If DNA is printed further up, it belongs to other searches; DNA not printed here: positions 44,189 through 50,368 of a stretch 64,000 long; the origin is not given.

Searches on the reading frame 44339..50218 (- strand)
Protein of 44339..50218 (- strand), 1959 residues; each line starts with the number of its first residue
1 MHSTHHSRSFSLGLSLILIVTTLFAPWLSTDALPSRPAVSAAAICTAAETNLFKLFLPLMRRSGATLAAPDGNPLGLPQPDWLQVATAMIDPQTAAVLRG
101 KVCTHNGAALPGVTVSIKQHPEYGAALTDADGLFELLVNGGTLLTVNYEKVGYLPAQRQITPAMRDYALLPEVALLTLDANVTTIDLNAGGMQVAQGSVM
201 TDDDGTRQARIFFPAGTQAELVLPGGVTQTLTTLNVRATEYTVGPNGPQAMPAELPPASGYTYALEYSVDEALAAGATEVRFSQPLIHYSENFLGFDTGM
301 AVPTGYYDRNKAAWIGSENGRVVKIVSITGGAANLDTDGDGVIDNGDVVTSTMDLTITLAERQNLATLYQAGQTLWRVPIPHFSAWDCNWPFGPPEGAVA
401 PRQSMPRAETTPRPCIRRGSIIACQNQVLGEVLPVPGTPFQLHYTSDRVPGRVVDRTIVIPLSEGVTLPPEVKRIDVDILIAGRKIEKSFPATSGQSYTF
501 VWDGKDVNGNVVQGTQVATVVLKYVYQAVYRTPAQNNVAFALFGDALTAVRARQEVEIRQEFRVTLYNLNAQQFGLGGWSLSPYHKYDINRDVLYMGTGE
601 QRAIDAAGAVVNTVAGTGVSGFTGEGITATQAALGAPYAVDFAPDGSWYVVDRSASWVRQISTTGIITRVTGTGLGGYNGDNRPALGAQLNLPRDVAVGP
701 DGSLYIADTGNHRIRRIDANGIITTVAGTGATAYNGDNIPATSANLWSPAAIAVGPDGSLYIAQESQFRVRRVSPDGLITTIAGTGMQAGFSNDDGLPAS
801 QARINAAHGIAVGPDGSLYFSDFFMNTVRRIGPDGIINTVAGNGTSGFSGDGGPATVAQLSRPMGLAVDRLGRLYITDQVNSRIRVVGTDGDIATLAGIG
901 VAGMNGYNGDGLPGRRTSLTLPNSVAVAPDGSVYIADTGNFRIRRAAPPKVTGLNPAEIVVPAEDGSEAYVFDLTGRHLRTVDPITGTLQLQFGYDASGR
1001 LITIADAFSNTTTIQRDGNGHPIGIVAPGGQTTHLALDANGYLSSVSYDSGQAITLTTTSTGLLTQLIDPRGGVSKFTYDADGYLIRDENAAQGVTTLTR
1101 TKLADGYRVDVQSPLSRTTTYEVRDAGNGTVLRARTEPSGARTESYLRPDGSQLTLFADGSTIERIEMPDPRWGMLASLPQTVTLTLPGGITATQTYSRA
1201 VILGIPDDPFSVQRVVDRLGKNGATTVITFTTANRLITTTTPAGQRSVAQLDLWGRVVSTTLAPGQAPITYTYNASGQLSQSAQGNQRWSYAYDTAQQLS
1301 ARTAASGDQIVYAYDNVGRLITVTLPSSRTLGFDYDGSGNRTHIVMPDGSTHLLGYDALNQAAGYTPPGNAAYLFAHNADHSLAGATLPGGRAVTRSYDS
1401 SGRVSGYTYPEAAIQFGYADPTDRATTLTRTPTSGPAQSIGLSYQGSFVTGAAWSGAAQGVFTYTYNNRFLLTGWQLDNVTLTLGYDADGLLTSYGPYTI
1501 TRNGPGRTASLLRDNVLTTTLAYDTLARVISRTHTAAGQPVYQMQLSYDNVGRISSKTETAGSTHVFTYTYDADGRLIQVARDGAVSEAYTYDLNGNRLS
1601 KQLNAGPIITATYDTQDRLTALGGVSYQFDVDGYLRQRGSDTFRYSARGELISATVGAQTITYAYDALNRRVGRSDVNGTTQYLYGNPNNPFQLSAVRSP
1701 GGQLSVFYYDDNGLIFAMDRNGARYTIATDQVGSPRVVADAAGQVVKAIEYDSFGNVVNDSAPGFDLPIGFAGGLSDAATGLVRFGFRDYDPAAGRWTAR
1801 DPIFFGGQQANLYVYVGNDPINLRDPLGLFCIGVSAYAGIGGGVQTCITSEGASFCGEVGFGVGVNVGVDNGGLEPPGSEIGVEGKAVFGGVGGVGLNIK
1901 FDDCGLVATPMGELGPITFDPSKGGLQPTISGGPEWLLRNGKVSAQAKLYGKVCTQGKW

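Call 91: search_protein_families(library=pfam, proteins=[window:44339-50218:-], max_evalue=0.00001)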
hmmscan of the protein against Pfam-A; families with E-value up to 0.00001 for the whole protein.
window:44339-50218:- (1959 aa): 8 families
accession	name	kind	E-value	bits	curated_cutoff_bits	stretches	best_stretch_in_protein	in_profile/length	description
PF25023.1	TEN_YD-shell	-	4.7e-71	240.5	50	2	1269-1804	317-869/909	Teneurin YD-shell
PF25021.1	TEN_NHL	-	5.3e-39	134.6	27.1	2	883-945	286-355/357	Teneurin NHL domain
PF05593.20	RHS_repeat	-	2.1e-32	111.3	22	1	1314-1351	1-38/38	RHS Repeat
PF01436.27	NHL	-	4.4e-25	86.9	20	1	690-715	1-26/28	NHL repeat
PF25020.1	TTR_TEN1-4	-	2.6e-19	69.4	27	1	91-174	2-85/86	Teneurin TTR-like domain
PF24684.1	Vgb_lyase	-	6.4e-11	42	50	1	692-839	98-215/290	Virginiamycin B lyase family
PF15283.12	DUF4595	-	3e-10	40.8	34.2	0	1486-1588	3-101/202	Domain of unknown function (DUF4595) with porin-like fold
PF23500.1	DUF7133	-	6.6e-06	26.1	27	0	693-712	331-350/385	Domain of unknown function (DUF7133)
